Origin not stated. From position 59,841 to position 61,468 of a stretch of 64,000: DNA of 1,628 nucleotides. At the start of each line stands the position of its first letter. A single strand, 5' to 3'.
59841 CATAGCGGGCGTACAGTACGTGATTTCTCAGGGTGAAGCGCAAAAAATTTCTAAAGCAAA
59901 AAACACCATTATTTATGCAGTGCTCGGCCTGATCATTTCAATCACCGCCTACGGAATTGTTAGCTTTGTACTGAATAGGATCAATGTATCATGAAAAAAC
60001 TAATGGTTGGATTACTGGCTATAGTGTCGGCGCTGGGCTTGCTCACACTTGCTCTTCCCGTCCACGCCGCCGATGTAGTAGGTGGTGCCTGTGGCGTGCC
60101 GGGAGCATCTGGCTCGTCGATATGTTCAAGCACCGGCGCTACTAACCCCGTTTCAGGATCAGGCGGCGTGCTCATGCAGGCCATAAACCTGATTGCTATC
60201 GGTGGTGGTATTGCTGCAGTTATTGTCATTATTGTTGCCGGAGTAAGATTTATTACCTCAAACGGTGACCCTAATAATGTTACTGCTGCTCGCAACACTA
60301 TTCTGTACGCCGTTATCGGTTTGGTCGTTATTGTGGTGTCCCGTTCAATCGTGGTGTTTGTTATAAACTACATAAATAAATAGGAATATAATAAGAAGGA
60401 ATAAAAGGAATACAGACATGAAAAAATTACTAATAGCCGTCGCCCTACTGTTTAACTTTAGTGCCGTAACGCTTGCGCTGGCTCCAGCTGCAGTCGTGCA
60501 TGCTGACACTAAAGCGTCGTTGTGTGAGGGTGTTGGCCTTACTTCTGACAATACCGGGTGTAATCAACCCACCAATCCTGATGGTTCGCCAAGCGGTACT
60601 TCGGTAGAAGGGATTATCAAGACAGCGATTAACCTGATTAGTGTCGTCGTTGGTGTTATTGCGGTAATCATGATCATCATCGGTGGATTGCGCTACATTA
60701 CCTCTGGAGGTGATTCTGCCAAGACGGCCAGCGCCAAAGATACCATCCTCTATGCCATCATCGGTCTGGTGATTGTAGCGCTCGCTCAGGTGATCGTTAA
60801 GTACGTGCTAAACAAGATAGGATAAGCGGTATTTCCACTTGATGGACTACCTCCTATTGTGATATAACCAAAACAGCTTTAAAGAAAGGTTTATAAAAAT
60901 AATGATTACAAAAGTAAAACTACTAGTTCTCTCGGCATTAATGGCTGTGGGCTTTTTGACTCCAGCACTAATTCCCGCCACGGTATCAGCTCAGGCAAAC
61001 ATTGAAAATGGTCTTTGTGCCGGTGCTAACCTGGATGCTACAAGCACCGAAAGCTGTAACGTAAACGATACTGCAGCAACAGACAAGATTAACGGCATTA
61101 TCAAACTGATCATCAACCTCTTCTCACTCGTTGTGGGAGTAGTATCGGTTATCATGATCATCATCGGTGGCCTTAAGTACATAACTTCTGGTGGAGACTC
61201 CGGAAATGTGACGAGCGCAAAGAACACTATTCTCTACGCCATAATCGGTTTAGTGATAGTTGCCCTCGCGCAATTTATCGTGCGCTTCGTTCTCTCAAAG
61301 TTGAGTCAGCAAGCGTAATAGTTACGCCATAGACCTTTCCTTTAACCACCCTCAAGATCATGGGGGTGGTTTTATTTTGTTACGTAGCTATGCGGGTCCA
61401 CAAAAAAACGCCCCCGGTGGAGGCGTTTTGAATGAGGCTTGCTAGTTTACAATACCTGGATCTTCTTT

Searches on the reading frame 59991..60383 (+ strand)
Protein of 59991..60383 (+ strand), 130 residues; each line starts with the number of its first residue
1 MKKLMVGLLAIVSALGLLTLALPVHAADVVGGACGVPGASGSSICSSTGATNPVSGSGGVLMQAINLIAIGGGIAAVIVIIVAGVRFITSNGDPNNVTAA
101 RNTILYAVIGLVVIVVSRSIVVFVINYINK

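Call 83: search_protein_families(library=pfam, proteins=[window:59991-60383:+], max_evalue=0.001)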
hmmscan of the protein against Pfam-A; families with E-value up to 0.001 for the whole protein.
window:59991-60383:+ (130 aa): 1 family
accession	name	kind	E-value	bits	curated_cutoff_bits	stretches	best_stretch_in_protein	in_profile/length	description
PF18895.5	T4SS_pilin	-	1.5e-09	38.2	26.6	1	60-124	8-71/71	Type IV secretion system pilin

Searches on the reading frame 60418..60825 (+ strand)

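Call 83: search_protein_families(library=pfam, proteins=[window:60418-60825:+], max_evalue=0.001)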
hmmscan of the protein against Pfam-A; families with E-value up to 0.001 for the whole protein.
window:60418-60825:+ (135 aa): 2 families
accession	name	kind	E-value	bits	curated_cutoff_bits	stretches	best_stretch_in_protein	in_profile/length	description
PF18895.5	T4SS_pilin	-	2.1e-15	57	26.6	1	61-130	3-71/71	Type IV secretion system pilin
PF04956.18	TrbC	-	4.9e-07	30.3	27.9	1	59-129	33-97/98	TrbC/VIRB2 pilin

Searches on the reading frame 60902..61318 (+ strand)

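Call 83: search_protein_families(library=pfam, proteins=[window:60902-61318:+], max_evalue=0.001)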
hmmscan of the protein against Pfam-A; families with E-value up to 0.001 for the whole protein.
window:60902-61318:+ (138 aa): 2 families
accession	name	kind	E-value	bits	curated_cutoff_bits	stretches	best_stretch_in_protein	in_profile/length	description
PF18895.5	T4SS_pilin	-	4.7e-14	52.7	26.6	1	60-130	2-71/71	Type IV secretion system pilin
PF04956.18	TrbC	-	4.5e-06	27.2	27.9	1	58-129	32-97/98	TrbC/VIRB2 pilin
